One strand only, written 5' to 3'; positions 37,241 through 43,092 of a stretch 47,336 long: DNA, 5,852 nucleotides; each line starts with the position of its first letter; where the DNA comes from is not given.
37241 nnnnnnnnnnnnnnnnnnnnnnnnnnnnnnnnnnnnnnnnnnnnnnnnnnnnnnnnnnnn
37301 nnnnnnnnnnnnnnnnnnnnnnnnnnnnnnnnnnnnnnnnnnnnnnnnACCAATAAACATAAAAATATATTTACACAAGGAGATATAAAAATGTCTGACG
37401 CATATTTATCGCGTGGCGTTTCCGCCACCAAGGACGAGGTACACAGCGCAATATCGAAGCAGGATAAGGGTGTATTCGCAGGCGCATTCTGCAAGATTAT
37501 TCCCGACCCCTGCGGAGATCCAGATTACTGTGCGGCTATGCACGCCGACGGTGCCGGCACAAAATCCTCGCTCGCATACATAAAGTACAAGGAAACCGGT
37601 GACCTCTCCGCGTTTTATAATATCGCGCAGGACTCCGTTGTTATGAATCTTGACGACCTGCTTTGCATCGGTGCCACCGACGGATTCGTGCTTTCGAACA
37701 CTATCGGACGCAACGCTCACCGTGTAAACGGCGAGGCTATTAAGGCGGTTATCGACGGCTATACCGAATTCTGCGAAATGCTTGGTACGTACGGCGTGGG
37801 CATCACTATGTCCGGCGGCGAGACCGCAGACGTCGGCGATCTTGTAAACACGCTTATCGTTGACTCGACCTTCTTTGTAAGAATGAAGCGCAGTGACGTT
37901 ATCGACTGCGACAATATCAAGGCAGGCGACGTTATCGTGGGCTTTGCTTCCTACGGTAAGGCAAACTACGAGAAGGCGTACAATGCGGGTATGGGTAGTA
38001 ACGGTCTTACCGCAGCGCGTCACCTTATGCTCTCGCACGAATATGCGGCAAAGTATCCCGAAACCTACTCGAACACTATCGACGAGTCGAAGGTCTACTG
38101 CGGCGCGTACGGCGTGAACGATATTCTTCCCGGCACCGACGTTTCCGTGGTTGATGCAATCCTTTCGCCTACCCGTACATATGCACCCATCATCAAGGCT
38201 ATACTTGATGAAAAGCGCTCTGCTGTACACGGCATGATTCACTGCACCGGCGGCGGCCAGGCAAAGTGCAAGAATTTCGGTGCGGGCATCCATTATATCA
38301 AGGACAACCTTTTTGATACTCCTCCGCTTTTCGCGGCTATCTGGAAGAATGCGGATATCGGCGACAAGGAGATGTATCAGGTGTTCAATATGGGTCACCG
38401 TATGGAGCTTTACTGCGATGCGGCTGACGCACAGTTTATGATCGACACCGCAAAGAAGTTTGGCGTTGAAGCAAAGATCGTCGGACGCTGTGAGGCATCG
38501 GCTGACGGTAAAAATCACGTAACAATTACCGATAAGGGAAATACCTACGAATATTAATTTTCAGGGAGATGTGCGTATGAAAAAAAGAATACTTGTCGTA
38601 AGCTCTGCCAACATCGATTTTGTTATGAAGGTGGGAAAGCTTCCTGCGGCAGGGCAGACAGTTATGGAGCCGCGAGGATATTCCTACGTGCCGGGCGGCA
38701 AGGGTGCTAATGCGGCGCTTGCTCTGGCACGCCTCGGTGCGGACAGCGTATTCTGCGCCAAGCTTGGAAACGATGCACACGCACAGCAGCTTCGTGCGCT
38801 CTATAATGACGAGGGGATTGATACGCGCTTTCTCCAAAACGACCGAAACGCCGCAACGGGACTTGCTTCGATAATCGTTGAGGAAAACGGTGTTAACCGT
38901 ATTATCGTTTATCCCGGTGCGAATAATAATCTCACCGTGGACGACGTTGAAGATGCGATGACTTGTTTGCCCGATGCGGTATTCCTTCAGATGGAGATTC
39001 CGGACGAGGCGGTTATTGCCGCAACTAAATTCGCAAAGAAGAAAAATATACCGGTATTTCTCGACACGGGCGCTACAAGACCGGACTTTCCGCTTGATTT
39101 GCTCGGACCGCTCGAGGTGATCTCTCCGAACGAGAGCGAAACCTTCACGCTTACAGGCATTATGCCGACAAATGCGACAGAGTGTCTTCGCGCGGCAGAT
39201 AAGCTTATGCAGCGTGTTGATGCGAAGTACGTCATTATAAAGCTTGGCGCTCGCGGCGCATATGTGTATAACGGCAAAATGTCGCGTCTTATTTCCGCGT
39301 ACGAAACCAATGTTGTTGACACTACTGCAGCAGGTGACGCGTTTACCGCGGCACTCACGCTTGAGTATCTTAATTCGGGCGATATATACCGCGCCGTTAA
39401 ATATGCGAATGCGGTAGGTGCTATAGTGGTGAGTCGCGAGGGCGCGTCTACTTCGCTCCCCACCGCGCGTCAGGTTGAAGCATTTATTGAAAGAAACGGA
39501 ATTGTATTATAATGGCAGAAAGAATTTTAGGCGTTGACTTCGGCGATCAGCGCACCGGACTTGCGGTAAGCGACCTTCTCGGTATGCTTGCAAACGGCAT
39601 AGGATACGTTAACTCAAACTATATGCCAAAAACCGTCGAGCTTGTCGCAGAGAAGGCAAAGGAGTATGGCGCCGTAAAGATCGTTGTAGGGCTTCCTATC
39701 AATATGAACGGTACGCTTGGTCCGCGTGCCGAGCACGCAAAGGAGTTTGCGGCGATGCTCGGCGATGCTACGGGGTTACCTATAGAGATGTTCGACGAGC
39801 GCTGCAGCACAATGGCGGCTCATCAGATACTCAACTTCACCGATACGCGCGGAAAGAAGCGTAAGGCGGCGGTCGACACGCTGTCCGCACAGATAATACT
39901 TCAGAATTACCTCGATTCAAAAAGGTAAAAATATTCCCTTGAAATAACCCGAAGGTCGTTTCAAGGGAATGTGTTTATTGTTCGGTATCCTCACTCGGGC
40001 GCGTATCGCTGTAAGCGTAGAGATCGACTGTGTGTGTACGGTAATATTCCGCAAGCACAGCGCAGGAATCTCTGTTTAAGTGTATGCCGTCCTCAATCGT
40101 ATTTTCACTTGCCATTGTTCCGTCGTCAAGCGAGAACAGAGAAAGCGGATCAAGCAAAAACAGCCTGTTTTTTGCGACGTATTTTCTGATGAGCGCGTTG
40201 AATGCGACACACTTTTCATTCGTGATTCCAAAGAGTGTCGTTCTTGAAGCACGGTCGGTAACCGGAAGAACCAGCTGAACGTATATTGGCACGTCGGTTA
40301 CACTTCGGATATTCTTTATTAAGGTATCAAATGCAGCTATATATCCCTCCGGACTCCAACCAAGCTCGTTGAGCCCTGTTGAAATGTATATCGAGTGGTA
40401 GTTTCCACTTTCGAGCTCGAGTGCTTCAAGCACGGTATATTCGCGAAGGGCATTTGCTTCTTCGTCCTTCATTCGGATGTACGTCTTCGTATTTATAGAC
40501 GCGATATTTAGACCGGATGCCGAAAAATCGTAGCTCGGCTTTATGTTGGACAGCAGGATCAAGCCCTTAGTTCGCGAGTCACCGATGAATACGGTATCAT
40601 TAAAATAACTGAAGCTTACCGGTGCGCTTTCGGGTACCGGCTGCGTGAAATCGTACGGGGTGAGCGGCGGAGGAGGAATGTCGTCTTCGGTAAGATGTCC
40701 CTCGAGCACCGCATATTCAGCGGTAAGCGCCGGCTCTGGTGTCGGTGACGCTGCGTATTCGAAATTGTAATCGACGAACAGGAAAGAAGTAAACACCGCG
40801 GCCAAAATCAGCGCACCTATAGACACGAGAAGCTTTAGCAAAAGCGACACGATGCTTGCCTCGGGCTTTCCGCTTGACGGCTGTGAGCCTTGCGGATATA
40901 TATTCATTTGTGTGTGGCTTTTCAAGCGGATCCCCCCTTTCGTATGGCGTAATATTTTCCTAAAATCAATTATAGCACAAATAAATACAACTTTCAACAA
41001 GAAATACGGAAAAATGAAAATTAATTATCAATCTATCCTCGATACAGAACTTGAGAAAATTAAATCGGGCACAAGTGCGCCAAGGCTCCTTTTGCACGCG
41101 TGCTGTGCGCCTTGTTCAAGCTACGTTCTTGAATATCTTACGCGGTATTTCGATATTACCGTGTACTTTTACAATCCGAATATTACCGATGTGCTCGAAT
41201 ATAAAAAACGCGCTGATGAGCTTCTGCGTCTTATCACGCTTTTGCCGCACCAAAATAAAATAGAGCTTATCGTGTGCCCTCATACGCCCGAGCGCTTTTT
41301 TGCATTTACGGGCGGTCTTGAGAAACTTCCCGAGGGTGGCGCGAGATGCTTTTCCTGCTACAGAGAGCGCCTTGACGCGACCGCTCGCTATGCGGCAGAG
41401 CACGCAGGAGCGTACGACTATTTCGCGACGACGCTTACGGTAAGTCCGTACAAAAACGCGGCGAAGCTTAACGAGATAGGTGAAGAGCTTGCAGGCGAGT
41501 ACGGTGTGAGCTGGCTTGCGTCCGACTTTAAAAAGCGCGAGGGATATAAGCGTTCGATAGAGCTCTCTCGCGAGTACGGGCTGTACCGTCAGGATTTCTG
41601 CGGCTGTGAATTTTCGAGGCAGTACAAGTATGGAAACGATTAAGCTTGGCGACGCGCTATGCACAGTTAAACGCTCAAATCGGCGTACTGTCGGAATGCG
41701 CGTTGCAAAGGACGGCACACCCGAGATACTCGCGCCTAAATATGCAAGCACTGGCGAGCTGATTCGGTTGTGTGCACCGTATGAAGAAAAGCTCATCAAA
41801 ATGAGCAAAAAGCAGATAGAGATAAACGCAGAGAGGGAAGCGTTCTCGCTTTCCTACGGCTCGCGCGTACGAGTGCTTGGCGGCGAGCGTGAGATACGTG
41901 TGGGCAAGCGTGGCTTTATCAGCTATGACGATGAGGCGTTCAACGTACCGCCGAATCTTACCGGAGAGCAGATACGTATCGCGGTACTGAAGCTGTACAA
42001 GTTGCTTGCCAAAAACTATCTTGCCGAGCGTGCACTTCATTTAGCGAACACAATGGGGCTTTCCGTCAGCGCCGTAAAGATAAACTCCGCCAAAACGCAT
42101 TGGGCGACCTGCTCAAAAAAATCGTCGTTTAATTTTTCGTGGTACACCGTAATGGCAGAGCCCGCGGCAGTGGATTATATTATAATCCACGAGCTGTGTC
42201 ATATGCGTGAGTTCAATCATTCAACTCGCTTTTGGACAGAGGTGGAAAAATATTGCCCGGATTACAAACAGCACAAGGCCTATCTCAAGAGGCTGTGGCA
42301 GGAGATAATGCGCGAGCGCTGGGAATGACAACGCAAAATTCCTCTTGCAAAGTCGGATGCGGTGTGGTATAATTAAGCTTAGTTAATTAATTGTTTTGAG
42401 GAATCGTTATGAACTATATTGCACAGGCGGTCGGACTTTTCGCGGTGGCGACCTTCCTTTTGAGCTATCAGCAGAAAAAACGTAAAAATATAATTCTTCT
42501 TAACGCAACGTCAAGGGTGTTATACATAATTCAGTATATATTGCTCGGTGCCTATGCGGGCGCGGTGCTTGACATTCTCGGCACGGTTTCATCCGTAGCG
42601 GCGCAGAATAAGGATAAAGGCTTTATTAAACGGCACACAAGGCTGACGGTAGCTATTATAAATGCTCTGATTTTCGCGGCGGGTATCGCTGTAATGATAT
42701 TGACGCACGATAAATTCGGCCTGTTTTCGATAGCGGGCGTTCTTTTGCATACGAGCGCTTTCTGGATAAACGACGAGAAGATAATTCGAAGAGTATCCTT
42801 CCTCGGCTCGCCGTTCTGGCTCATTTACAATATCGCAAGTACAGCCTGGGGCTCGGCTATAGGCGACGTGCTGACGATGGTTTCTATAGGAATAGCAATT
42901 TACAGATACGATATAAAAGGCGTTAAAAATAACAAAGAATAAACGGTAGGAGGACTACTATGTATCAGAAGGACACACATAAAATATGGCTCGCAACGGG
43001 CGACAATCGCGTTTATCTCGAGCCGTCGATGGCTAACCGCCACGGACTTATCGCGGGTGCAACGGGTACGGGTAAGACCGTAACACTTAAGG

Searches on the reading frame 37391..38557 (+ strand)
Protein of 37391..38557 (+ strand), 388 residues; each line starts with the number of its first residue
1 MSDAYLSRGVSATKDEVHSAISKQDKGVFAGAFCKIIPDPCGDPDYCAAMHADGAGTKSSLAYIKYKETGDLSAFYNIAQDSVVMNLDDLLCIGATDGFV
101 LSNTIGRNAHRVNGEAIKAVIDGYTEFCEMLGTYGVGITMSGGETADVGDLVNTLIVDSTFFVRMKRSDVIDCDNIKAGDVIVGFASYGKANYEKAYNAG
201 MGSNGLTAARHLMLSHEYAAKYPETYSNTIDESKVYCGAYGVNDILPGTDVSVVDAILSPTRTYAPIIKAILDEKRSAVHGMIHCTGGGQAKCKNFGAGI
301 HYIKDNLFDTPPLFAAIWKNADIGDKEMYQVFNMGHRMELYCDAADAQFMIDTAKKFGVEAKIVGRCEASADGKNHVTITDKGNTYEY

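Call 19: search_protein_families(library=pfam, proteins=[window:37391-38557:+], max_evalue=0.001)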
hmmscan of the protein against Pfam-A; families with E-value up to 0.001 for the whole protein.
window:37391-38557:+ (388 aa): 2 families
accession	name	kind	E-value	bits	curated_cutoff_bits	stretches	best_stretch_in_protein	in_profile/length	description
PF00586.29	AIRS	-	5.9e-12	46.4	24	1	43-153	10-101/112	AIR synthase related protein, N-terminal domain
PF02769.27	AIRS_C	-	3.8e-09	37.3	23.1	1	177-373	1-151/156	AIR synthase related protein, C-terminal domain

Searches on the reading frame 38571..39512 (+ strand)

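Call 19: search_protein_families(library=pfam, proteins=[window:38571-39512:+], max_evalue=0.001)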
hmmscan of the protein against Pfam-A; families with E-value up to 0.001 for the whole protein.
window:38571-39512:+ (313 aa): 2 families
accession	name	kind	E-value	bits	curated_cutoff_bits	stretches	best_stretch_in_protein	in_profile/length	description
PF00294.29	PfkB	-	2.1e-63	214.9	25.8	1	5-298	2-301/302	pfkB family carbohydrate kinase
PF08543.17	Phos_pyr_kin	-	1.3e-07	31.7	27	1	177-281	116-226/246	Phosphomethylpyrimidine kinase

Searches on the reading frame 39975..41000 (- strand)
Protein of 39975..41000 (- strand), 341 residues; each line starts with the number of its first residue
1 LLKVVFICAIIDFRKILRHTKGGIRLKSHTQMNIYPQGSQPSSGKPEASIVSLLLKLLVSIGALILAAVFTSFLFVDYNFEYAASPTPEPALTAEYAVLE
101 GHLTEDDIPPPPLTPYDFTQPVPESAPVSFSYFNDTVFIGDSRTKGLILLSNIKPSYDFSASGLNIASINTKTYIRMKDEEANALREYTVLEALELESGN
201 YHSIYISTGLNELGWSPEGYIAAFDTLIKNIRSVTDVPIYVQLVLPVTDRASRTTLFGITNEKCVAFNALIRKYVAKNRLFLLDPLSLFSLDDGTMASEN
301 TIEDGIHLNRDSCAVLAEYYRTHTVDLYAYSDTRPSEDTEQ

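Call 19: search_protein_families(library=pfam, proteins=[window:39975-41000:-], max_evalue=0.001)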
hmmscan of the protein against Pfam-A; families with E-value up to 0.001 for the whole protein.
window:39975-41000:- (341 aa): 1 family
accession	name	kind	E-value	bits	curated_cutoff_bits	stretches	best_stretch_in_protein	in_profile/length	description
PF13472.12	Lipase_GDSL_2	-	1e-07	33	32.9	1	138-310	1-173/178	GDSL-like Lipase/Acylhydrolase family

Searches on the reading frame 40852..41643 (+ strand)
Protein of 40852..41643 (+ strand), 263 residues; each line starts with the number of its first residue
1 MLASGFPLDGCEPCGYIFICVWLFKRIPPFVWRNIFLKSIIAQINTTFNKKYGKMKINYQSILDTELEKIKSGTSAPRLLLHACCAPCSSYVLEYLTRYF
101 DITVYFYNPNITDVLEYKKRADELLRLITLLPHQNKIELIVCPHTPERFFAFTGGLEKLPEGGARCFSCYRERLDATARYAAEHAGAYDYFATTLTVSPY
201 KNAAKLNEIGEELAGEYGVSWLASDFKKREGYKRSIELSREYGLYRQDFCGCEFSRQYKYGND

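Call 19: search_protein_families(library=pfam, proteins=[window:40852-41643:+], max_evalue=0.001)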
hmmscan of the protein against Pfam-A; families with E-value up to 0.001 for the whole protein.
window:40852-41643:+ (263 aa): 1 family
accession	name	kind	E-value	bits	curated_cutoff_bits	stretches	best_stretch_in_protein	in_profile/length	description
PF02677.20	QueH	-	1.1e-64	218.1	23.5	1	79-257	1-174/175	Epoxyqueuosine reductase QueH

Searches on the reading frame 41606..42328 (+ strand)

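Call 19: search_protein_families(library=pfam, proteins=[window:41606-42328:+], max_evalue=0.001)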
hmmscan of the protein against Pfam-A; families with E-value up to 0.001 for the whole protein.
window:41606-42328:+ (240 aa): 1 family
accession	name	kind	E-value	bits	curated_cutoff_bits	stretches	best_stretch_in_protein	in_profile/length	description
PF01863.23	YgjP-like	-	1.9e-42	146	26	1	27-229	1-206/207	YgjP-like, metallopeptidase domain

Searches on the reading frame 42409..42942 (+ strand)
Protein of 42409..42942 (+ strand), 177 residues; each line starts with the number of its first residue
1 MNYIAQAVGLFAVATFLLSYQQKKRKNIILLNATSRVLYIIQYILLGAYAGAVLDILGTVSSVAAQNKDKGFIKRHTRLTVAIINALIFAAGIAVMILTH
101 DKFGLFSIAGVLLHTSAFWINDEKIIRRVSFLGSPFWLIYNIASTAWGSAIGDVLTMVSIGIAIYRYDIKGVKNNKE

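Call 19: search_protein_families(library=pfam, proteins=[window:42409-42942:+], max_evalue=0.001)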
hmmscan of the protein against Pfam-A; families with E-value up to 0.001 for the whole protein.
window:42409-42942:+ (177 aa): 1 family
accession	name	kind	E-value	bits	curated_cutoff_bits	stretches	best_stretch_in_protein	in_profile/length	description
PF10688.14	Imp-YgjV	-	4e-28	98.7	23.5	1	4-168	2-156/159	Bacterial inner membrane protein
